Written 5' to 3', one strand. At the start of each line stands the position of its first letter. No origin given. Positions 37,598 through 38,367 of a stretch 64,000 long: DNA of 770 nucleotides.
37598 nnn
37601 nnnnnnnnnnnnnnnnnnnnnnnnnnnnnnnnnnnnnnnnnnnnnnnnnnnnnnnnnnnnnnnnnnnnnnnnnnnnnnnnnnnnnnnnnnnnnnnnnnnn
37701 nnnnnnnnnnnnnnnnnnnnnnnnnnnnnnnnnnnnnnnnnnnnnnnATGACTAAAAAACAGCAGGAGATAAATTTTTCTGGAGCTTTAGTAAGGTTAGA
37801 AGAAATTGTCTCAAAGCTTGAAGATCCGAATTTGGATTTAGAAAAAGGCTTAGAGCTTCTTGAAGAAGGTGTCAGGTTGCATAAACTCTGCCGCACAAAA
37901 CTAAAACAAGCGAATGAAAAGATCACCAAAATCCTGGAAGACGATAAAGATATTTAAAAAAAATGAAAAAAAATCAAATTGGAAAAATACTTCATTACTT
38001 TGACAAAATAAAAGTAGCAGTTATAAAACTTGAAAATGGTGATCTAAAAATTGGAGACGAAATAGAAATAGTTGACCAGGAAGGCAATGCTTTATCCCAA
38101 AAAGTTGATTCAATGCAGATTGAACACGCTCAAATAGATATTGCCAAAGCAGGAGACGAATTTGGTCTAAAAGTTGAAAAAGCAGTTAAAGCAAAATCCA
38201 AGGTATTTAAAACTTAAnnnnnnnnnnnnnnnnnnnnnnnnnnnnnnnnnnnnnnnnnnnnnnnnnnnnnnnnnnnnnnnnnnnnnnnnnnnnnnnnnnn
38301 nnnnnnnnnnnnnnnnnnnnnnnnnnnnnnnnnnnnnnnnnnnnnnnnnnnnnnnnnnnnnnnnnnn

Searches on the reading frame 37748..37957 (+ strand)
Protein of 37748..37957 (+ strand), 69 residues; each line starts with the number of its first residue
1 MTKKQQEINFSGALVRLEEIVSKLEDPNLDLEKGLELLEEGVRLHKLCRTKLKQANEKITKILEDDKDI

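Call 8: search_protein_families(library=pfam, proteins=[window:37748-37957:+], max_evalue=0.1)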
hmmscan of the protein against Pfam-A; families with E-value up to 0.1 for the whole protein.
window:37748-37957:+ (69 aa): 4 families
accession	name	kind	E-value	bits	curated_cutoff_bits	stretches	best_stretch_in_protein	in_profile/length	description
PF02609.21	Exonuc_VII_S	-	6.5e-17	61.7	24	1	11-61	2-52/52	Exonuclease VII small subunit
PF02970.22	TBCA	-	0.0066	17.2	30.3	1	16-68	33-84/99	Tubulin binding cofactor A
PF19176.5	DUF5858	-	0.057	13.7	27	0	6-43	10-46/61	Family of unknown function (DUF5858)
PF14763.12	HPS3_C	-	0.085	12.2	26.7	1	26-64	370-415/503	Hermansky-Pudlak syndrome 3 protein, C-terminal region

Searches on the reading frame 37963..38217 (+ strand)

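Call 8: search_protein_families(library=pfam, proteins=[window:37963-38217:+], max_evalue=0.1)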
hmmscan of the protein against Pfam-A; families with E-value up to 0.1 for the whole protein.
window:37963-38217:+ (84 aa): 3 families
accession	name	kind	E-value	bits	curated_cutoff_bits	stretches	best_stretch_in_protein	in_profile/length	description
PF03144.31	GTP_EFTU_D2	-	1.8e-07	31.9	30.3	1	18-71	3-58/73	Elongation factor Tu domain 2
PF16325.11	Peptidase_U32_C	-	0.00076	20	28.2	1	6-77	6-78/83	Peptidase family U32 C-terminal domain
PF14578.12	GTP_EFTU_D4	-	0.011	16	23.8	1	21-75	23-74/86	Elongation factor Tu domain 4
